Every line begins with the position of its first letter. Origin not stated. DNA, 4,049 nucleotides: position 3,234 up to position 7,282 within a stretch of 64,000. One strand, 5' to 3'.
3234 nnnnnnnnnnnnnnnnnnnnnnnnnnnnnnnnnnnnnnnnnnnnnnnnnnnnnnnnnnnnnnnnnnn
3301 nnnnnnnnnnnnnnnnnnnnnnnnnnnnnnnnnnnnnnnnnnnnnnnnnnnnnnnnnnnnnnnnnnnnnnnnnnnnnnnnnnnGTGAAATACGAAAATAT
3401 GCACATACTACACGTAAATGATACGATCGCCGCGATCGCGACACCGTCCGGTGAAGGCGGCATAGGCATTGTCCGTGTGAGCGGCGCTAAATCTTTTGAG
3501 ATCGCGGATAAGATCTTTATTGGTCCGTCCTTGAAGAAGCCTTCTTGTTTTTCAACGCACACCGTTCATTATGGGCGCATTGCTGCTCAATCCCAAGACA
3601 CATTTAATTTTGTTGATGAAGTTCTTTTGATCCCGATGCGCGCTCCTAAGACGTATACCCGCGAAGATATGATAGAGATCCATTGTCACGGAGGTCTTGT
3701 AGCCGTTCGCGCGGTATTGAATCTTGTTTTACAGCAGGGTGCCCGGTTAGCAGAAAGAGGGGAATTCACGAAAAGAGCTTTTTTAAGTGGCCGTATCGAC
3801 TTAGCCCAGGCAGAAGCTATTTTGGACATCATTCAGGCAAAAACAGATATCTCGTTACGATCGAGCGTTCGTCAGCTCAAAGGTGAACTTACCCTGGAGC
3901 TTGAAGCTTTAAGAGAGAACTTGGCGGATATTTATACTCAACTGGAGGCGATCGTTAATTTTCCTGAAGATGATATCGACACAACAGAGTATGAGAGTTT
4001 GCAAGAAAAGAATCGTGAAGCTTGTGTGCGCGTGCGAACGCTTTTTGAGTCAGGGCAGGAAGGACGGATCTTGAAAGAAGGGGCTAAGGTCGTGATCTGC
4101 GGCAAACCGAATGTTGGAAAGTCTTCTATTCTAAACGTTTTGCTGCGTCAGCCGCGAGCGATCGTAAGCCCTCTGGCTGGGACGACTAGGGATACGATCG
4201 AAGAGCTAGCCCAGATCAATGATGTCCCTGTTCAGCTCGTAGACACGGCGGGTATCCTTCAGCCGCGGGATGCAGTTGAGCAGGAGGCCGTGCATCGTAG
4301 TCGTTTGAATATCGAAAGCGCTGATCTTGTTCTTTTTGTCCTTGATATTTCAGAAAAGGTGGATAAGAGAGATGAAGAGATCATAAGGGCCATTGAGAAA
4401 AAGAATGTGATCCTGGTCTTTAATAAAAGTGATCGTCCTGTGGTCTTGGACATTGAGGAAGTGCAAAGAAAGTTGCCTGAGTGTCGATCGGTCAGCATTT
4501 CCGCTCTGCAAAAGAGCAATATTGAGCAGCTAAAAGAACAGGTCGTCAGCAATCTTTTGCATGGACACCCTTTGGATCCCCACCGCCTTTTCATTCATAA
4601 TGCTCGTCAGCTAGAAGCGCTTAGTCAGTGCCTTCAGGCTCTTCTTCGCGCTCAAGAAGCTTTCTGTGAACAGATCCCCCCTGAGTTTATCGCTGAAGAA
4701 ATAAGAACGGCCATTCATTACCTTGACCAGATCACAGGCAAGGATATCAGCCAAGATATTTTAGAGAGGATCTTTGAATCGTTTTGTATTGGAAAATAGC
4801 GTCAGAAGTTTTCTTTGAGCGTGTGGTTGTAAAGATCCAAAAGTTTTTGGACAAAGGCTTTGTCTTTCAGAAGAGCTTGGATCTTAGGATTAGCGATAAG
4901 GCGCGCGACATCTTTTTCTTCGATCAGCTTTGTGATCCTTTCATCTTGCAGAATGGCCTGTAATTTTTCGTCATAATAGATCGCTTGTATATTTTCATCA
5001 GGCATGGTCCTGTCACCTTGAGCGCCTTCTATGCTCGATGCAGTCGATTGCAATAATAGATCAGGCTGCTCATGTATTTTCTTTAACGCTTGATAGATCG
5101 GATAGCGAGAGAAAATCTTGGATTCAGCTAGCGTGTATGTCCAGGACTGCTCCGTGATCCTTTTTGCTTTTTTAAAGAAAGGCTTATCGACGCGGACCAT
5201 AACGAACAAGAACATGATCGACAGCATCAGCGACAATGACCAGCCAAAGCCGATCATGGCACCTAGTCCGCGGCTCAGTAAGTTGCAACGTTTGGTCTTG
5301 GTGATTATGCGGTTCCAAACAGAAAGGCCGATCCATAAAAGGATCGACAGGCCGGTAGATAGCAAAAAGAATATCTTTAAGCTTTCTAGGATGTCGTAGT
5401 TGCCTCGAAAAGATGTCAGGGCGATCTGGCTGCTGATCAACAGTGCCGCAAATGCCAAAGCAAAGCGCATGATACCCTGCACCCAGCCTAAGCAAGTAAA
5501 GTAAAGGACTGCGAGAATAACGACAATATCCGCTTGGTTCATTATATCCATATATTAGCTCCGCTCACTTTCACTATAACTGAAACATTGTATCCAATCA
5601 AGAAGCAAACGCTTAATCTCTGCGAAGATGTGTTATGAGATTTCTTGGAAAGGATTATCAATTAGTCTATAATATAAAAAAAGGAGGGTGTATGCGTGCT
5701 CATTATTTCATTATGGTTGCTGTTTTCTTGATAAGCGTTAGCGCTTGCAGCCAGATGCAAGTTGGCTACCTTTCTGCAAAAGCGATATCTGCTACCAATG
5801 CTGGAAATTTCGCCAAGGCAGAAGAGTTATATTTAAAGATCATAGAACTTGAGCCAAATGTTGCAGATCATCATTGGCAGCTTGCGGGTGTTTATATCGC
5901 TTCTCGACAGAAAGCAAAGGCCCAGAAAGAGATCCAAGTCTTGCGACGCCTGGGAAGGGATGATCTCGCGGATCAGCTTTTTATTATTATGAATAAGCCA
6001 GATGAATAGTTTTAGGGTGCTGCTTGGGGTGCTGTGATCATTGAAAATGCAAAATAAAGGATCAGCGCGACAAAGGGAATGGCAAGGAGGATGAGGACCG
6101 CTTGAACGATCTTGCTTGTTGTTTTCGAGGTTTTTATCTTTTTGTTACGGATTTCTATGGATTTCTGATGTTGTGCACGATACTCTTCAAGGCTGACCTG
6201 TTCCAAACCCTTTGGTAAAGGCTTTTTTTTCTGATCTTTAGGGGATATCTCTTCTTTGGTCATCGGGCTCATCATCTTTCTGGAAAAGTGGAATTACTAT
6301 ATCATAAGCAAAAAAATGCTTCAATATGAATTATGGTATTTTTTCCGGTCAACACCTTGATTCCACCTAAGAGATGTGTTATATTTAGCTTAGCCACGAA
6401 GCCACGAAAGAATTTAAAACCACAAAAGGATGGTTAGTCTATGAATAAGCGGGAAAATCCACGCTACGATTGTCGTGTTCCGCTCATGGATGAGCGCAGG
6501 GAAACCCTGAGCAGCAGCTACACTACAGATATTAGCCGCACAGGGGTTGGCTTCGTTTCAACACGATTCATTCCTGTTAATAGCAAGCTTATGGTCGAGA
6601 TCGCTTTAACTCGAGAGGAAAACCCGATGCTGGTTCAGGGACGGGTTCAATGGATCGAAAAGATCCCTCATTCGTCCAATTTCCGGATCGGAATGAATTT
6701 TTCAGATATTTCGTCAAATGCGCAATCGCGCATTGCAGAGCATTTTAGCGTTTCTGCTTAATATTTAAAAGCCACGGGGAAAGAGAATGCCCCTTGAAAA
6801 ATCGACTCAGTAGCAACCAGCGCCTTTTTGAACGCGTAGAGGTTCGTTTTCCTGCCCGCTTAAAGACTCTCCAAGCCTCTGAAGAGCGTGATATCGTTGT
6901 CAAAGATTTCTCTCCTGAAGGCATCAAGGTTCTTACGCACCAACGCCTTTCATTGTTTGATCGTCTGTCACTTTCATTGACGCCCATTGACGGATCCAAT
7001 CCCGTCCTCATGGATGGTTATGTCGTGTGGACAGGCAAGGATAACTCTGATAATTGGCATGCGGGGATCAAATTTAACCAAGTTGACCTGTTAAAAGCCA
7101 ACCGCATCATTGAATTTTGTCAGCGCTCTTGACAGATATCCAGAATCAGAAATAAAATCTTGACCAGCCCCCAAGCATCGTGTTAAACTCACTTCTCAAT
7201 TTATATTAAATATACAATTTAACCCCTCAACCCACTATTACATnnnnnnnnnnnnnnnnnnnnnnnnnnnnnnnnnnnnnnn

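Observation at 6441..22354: Coherent beta-glucan/cellodextrin utilisation locus in a non-Bacteroidetes diderm: PilZ x2, GH94 phosphorylase, giant OM barrel, ATPase-less ABC importer, secreted GH-A hydrolase, LacI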

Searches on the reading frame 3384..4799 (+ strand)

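Call 4: search_protein_families(library=pfam, proteins=[window:3384-4799:+], max_evalue=0.01)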
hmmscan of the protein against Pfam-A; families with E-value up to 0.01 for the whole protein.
window:3384-4799:+ (471 aa): 14 families
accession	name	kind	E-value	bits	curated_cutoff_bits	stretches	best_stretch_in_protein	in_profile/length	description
PF12631.12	MnmE_helical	-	3.3e-50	171.6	40.1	1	140-468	1-211/211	MnmE helical domain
PF10396.14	TrmE_N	-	9.1e-41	139.2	29.8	1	14-137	1-117/117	GTP-binding protein TrmE N-terminus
PF01926.29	MMR_HSR1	-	3.2e-29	101.8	21.9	1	235-348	1-113/113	50S ribosome-binding GTPase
PF02421.24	FeoB_N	-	2.5e-13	50.3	27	1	235-387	2-156/156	Ferrous iron transport protein B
PF04548.22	AIG1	-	1.9e-07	31.1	27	1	235-339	2-109/212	AIG1 family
PF00350.29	Dynamin_N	-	1.3e-05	25.7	27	0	236-267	1-32/168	Dynamin family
PF00009.33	GTP_EFTU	-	1.6e-05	25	26.5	1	310-390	90-185/188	Elongation factor Tu GTP binding domain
PF00071.28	Ras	-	0.00012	22.2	21.6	1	235-391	1-160/162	Ras family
PF16897.10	MMR_HSR1_Xtn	-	0.00017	21.9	35.2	1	331-391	43-104/106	C-terminal region of MMR_HSR1 domain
PF08477.19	Roc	-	0.00022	21.9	27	1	235-350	1-119/119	Ras of Complex, Roc, domain of DAPkinase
PF04670.18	Gtr1_RagA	-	0.0015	18.4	22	1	235-335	1-100/232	Gtr1/RagA G protein conserved region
PF03193.22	RsgA_GTPase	-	0.002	18.4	30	0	230-261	104-134/174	RsgA GTPase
PF13191.12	AAA_16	-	0.0049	17.8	32.6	0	234-397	25-161/167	AAA ATPase domain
PF00025.27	Arf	-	0.0053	16.7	22.3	0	232-366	13-142/174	ADP-ribosylation factor family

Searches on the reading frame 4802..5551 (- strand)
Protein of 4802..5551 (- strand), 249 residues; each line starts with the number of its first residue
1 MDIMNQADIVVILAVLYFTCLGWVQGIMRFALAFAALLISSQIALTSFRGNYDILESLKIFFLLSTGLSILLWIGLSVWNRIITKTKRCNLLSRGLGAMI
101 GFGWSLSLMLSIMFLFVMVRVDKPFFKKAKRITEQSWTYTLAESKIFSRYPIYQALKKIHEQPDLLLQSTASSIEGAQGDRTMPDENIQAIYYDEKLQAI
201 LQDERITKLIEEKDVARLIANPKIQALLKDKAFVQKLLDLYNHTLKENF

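Call 4: search_protein_families(library=pfam, proteins=[window:4802-5551:-], max_evalue=0.01)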
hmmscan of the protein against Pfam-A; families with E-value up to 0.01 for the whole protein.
window:4802-5551:- (249 aa): 2 families
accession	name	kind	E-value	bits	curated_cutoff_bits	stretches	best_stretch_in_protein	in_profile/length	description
PF17830.6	STI1-HOP_DP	-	0.00012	22.4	29.1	1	215-239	5-29/55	STI1/HOP, DP domain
PF02674.22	Colicin_V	-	0.0011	19.3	29.3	1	8-143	2-140/144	Colicin V production protein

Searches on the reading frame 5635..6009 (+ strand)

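Call 4: search_protein_families(library=pfam, proteins=[window:5635-6009:+], max_evalue=0.01)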
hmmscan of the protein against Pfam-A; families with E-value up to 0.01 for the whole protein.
window:5635-6009:+ (124 aa): 8 families
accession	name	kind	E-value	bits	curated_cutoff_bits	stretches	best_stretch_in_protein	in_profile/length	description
PF14559.12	TPR_19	-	9.5e-06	26.3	25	1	56-112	4-59/68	Tetratricopeptide repeat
PF07719.23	TPR_2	-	1.2e-05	25.5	27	1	45-75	3-33/34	Tetratricopeptide repeat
PF24575.1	TPR_Slam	-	1.8e-05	25.5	35.2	1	47-99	51-103/104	Surface lipoprotein assembly modifier, N-terminal TPR repeats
PF00515.34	TPR_1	-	0.0015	18.7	27.8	1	49-75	7-33/34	Tetratricopeptide repeat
PF13428.12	TPR_14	-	0.0029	18.6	23.5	0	52-84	10-42/44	Tetratricopeptide repeat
PF13431.12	TPR_17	-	0.0039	17.8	24.4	0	65-97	1-33/34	Tetratricopeptide repeat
PF13432.12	TPR_16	-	0.0052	17.6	32.7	1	48-96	2-50/65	Tetratricopeptide repeat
PF13181.12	TPR_8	-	0.0087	16.6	25.7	0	54-75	12-33/34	Tetratricopeptide repeat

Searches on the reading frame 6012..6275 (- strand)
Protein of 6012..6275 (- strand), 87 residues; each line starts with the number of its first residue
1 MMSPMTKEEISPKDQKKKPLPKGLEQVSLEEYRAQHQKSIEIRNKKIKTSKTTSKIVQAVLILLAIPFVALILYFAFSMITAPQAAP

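Call 4: search_protein_families(library=pfam, proteins=[window:6012-6275:-], max_evalue=0.01)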
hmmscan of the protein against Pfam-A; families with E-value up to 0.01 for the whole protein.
window:6012-6275:- (87 aa): 1 family
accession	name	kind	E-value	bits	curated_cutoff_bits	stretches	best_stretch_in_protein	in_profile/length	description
PF13396.11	PLDc_N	-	0.0066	16.8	23.3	1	60-77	23-40/42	Phospholipase_D-nuclease N-terminal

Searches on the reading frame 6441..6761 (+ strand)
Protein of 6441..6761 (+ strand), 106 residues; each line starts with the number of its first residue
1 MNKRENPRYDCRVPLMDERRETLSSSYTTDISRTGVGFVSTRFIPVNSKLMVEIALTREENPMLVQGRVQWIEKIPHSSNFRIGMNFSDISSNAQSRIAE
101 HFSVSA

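Call 3: search_protein_families(library=pfam, proteins=[window:6441-6761:+], max_evalue=0.01)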
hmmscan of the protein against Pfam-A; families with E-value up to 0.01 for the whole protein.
window:6441-6761:+ (106 aa): 1 family
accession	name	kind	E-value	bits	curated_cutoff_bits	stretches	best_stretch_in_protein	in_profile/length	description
PF07238.19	PilZ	-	1e-12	48.7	22.5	1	2-100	1-98/102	PilZ domain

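Call 25: search_protein_families(library=ncbifam, proteins=[window:6441-6761:+], max_evalue=0.001)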
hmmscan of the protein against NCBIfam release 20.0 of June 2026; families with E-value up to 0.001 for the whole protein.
window:6441-6761:+ (106 aa): 1 family
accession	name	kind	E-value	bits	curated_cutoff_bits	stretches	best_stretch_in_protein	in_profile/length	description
TIGR02266.1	gmx_TIGR02266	paralog_domain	1.1e-05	25.6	68.7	1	18-101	11-94/96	TIGR02266 family protein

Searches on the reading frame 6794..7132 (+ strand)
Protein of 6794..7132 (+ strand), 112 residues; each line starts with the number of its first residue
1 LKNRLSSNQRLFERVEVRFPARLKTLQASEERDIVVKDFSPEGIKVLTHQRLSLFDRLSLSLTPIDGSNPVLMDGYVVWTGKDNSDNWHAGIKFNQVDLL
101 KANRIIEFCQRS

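Call 3: search_protein_families(library=pfam, proteins=[window:6794-7132:+], max_evalue=0.01)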
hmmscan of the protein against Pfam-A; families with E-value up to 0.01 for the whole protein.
window:6794-7132:+ (112 aa): 2 families
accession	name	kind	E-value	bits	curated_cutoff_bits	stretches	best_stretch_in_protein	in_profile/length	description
PF07238.19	PilZ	-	1.2e-11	45.2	22.5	1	8-110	1-101/102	PilZ domain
PF18147.6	Suv3_C_1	-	0.0078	16.6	22.5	0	47-73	6-32/43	Suv3 C-terminal domain 1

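Call 25: search_protein_families(library=ncbifam, proteins=[window:6794-7132:+], max_evalue=0.001)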
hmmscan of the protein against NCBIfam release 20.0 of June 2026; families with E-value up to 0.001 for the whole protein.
window:6794-7132:+ (112 aa): 1 family
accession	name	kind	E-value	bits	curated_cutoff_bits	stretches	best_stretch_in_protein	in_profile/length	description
TIGR02266.1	gmx_TIGR02266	paralog_domain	3.6e-05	23.9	68.7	1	18-104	5-90/96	TIGR02266 family protein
